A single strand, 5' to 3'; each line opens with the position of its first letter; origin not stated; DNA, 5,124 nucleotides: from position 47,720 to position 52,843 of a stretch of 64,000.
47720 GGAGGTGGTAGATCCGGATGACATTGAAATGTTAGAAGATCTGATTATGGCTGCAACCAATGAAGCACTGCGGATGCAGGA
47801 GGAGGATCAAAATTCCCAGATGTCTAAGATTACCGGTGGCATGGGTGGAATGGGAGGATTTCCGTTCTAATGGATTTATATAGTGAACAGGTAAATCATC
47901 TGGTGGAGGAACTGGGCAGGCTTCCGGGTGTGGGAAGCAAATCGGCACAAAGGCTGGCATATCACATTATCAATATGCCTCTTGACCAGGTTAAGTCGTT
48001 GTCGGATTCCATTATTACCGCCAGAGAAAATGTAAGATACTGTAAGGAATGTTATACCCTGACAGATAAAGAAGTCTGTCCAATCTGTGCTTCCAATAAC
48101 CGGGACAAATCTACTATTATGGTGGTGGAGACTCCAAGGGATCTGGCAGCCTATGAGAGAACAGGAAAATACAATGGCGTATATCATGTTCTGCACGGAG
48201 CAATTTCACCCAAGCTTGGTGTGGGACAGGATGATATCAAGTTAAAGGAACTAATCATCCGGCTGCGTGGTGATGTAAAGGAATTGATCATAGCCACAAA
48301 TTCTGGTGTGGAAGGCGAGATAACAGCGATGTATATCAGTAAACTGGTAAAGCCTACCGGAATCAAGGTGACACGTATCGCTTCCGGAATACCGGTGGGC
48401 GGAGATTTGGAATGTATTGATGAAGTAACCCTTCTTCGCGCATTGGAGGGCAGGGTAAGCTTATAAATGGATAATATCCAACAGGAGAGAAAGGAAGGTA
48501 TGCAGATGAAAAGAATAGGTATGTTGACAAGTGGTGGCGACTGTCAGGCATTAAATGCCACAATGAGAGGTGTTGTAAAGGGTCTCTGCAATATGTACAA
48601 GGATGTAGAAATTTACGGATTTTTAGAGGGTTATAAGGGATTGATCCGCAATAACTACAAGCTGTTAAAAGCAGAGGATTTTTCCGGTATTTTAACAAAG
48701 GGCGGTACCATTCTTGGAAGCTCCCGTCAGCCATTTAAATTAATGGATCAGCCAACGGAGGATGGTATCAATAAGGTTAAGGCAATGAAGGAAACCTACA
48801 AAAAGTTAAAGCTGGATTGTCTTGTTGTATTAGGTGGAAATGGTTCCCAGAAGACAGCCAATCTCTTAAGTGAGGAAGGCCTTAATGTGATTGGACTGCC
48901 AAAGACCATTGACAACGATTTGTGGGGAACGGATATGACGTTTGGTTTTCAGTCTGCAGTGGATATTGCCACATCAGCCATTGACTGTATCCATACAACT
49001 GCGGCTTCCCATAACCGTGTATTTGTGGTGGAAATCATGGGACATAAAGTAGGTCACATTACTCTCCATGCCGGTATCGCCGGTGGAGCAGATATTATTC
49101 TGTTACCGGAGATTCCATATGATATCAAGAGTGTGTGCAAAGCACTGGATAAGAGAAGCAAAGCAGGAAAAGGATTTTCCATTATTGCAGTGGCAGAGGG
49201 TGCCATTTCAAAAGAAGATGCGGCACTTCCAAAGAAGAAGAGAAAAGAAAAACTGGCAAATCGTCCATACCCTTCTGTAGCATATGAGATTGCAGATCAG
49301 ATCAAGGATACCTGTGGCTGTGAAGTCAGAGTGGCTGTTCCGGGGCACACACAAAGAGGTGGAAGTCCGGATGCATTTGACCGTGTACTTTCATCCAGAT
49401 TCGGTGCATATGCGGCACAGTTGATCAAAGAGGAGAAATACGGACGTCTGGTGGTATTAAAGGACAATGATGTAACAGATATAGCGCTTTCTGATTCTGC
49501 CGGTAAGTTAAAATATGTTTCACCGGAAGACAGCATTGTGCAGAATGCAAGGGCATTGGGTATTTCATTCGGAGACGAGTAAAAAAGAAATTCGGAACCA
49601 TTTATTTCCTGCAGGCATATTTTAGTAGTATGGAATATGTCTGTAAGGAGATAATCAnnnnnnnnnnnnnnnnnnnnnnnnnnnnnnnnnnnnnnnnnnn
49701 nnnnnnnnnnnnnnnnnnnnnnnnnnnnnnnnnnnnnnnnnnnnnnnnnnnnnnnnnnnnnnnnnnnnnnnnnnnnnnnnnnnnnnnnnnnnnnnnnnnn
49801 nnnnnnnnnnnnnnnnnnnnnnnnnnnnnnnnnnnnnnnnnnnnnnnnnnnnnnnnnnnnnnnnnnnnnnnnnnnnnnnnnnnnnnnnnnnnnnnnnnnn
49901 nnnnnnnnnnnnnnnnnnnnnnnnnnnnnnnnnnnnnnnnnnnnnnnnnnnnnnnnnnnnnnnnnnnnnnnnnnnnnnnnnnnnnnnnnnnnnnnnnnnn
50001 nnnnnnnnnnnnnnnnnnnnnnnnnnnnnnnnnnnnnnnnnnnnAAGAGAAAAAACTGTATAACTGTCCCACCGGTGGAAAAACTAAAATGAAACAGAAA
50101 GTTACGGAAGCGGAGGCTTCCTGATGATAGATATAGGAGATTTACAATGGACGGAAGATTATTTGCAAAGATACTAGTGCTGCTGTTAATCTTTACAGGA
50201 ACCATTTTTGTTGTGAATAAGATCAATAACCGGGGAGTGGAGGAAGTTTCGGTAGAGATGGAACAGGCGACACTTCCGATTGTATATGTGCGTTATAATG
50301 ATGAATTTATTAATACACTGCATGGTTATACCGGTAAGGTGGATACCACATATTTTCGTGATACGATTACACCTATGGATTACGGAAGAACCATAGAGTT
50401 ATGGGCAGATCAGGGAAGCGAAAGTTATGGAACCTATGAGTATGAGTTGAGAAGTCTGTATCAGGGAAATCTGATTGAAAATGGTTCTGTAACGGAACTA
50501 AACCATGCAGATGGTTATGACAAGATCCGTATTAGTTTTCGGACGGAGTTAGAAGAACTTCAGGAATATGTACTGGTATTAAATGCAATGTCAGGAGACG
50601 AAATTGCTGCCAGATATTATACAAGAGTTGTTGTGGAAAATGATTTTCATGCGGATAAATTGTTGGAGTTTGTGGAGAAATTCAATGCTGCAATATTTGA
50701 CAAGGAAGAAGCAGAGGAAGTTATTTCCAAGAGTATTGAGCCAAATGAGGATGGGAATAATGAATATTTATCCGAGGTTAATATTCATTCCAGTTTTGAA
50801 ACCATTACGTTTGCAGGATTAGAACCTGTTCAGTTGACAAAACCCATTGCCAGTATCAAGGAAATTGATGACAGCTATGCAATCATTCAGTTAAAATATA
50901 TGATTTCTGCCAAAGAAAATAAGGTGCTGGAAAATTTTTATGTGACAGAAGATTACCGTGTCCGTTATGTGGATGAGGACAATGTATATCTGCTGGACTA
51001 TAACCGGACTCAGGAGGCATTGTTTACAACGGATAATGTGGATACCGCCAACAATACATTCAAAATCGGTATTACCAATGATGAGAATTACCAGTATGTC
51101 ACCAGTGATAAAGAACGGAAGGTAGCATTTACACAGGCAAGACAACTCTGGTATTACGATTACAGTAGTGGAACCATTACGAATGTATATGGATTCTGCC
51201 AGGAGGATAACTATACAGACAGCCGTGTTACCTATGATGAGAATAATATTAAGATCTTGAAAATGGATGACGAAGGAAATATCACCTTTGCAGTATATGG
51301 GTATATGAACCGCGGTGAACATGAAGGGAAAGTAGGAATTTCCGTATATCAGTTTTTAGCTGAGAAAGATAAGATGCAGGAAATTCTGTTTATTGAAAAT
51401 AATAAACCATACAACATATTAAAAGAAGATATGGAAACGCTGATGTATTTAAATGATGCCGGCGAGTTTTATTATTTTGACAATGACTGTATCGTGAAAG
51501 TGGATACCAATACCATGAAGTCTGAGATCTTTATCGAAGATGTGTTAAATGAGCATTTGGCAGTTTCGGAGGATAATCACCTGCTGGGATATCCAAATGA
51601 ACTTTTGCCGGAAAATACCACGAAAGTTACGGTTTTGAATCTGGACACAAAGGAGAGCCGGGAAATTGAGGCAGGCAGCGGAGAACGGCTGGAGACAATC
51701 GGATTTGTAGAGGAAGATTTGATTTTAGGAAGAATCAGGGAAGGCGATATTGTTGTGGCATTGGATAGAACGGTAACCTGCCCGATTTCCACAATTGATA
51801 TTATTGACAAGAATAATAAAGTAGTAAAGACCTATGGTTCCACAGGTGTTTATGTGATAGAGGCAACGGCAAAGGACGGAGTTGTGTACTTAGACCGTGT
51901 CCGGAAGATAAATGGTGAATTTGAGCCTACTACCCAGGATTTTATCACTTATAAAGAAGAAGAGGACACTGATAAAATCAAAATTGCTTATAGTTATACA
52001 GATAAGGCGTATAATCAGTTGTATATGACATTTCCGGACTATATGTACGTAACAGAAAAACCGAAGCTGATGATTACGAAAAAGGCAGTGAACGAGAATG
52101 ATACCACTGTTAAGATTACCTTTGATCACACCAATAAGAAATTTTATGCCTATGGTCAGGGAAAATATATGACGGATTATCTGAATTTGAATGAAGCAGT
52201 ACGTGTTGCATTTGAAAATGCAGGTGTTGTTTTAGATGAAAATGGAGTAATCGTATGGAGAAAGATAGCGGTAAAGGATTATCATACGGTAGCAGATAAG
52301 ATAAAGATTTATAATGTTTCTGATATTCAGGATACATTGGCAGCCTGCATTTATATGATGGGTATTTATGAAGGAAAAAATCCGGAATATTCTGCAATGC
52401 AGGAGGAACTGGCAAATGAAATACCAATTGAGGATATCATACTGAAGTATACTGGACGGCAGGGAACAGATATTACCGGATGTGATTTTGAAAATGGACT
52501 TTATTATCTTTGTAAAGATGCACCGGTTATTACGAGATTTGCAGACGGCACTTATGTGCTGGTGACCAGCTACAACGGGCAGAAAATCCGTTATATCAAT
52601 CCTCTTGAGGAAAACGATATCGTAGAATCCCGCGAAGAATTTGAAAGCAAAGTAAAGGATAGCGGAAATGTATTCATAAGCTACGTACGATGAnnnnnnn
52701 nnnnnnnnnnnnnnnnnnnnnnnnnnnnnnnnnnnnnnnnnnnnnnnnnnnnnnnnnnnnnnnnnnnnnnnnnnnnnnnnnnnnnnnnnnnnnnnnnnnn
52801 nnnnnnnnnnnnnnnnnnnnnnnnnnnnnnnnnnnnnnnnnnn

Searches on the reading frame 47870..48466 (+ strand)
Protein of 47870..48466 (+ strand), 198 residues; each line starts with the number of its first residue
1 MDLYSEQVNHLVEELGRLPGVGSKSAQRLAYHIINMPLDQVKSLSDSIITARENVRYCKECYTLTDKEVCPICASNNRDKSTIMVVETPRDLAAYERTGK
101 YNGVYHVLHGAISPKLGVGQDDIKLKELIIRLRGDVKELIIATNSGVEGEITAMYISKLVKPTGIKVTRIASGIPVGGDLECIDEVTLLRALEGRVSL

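Call 13: search_protein_families(library=pfam, proteins=[window:47870-48466:+])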
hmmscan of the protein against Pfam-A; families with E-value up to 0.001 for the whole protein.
window:47870-48466:+ (198 aa): 5 families
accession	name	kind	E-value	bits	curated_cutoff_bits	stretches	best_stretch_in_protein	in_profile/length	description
PF13662.12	Toprim_4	-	6e-23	81.3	25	1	81-171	1-85/85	Toprim domain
PF21176.3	RecR_HhH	-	7e-16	58.2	27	1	9-51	2-44/45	RecR, helix-hairpin-helix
PF01751.28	Toprim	-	4.1e-10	40.1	23.1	1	82-168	1-94/96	Toprim domain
PF21175.2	RecR_C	-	8.9e-10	38.2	22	1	173-195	1-23/24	RecR, C-terminal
PF02132.21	RecR_ZnF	-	2.4e-09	37.2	22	1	55-75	1-21/21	RecR, Cys4-zinc finger domain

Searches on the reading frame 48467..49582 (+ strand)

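Call 13: search_protein_families(library=pfam, proteins=[window:48467-49582:+])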
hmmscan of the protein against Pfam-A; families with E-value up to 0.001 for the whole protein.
window:48467-49582:+ (371 aa): 1 family
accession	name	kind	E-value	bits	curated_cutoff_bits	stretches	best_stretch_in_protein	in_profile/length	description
PF00365.25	PFK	-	1.6e-105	352.9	30.9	1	16-320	1-277/277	Phosphofructokinase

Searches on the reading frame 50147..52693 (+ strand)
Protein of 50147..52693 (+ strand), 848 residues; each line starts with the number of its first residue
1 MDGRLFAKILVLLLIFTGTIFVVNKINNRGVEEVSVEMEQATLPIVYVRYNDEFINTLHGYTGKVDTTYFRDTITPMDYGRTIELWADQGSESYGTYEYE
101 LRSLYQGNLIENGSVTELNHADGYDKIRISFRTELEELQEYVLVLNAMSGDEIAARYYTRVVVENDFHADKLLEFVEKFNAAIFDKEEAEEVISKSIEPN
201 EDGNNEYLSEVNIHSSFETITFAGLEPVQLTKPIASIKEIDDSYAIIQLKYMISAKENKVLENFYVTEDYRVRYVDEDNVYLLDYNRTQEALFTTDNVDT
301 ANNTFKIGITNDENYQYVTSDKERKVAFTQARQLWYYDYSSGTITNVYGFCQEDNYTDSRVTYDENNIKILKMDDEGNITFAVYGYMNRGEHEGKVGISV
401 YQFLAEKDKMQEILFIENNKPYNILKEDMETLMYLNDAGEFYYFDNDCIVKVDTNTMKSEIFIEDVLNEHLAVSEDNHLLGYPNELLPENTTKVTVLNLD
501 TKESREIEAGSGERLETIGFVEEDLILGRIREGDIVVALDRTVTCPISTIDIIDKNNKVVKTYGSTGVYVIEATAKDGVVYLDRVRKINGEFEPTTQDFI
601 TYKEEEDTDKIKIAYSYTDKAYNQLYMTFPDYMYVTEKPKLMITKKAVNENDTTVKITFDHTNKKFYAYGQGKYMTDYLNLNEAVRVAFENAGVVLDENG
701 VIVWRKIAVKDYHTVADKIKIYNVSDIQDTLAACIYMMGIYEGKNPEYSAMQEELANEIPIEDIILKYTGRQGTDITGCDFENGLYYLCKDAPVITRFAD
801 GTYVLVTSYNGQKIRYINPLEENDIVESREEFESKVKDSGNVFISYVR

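Call 13: search_protein_families(library=pfam, proteins=[window:50147-52693:+])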
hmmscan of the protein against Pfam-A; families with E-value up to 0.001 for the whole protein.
window:50147-52693:+ (848 aa): 0 families

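Call 68: find_homologous_proteins(query=window:50147-52693:+, max_evalue=1e-50)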
Query window:50147-52693:+ (848 aa): 5570 proteins with E <= 1e-50 among 8000 candidates; the best 120 are listed.
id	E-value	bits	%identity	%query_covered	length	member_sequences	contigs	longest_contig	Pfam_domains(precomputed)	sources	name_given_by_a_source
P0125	0.0e+0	1889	100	100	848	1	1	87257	-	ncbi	ncbi:MAG: hypothetical protein ACI4A3_00480 [Lachnospiraceae bacterium]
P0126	0.0e+0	1876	99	100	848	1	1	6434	-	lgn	-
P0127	0.0e+0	1731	90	100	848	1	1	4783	-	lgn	-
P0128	0.0e+0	1729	90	100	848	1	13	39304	-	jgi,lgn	-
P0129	0.0e+0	1674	87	100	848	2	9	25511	-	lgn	-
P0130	0.0e+0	1674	88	100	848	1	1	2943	-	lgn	-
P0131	0.0e+0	1673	88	100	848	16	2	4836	-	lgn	-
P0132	0.0e+0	1671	87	100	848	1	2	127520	-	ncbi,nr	ncbi:MAG: hypothetical protein NC300_10775 [Bacteroidales bacterium]|nr:hypothetical protein [Clostr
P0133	0.0e+0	1662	87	100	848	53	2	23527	-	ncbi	-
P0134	0.0e+0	1660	87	100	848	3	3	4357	-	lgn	-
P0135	0.0e+0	1656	85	100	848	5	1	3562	-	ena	-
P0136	0.0e+0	1655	86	100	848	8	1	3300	-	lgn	-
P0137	0.0e+0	1647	86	100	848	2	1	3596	-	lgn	-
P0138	0.0e+0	1628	84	100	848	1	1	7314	-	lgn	-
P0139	0.0e+0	1622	85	100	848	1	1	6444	-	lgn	-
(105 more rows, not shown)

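Call 69: find_encoding_contigs(protein=P0128, flank=3500, max_places=2)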
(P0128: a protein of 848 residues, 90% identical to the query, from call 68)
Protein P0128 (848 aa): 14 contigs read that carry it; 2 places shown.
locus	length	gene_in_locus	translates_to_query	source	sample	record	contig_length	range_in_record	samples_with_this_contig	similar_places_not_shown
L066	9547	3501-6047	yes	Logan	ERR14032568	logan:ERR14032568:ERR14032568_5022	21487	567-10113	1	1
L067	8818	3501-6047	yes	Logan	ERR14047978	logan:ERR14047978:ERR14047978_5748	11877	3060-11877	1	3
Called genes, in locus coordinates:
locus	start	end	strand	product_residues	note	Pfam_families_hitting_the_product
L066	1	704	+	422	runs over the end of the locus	?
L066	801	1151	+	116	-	PF02575:YbaB_DNA_bd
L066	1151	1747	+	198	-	PF21176:RecR_HhH, PF02132:RecR_ZnF, PF13662:Toprim_4, PF01751:Toprim, PF21175:RecR_C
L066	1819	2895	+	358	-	PF00365:PFK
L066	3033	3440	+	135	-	-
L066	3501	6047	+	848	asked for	-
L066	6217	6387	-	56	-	PF00037:Fer4, PF12837:Fer4_6 (weak), PF13237:Fer4_10, PF13187:Fer4_9, PF12838:Fer4_7, PF13484:Fer4_16 (weak), PF12797:Fer4_2 (weak), PF12837:Fer4_6 (weak), +5 more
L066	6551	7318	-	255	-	PF13353:Fer4_12, PF04055:Radical_SAM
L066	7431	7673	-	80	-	PF01228:Gly_radical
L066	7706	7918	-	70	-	-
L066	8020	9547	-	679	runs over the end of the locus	PF02901:PFL-like, PF01228:Gly_radical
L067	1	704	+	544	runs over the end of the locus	PF06068:TIP49 (faint), PF13177:DNA_pol3_delta2, PF00004:AAA, PF13401:AAA_22 (weak), PF22608:DNAX_ATPase_lid, PF12169:DNA_pol3_gamma3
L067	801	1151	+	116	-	PF02575:YbaB_DNA_bd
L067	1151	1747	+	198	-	PF21176:RecR_HhH, PF02132:RecR_ZnF, PF13662:Toprim_4, PF01751:Toprim, PF21175:RecR_C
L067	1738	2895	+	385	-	PF00365:PFK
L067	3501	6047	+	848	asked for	-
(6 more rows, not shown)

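Call 70: find_encoding_contigs(protein=P0132, flank=3500, max_places=1)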
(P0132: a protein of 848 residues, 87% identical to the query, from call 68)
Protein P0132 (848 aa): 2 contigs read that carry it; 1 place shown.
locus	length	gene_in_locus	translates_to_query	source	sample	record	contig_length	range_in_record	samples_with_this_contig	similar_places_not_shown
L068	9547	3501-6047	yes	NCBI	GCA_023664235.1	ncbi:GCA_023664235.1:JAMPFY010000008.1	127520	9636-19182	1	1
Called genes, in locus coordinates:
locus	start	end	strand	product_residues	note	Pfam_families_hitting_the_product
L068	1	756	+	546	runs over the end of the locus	PF06068:TIP49 (faint), PF13177:DNA_pol3_delta2, PF13604:AAA_30 (faint), PF00004:AAA, PF13401:AAA_22 (faint), PF22608:DNAX_ATPase_lid, PF12169:DNA_pol3_gamma3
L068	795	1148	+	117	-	PF02575:YbaB_DNA_bd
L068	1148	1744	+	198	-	PF21176:RecR_HhH, PF02132:RecR_ZnF, PF13662:Toprim_4, PF01751:Toprim, PF21175:RecR_C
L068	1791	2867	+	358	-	PF00365:PFK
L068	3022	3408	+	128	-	-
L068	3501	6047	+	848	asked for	-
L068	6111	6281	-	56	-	PF00037:Fer4, PF12837:Fer4_6 (weak), PF13237:Fer4_10, PF13187:Fer4_9, PF12838:Fer4_7, PF13484:Fer4_16 (weak), PF12797:Fer4_2 (weak), PF12837:Fer4_6 (weak), +5 more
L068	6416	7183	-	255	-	PF13353:Fer4_12, PF04055:Radical_SAM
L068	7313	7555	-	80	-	PF01228:Gly_radical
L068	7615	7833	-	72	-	-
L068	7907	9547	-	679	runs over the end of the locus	PF02901:PFL-like, PF01228:Gly_radical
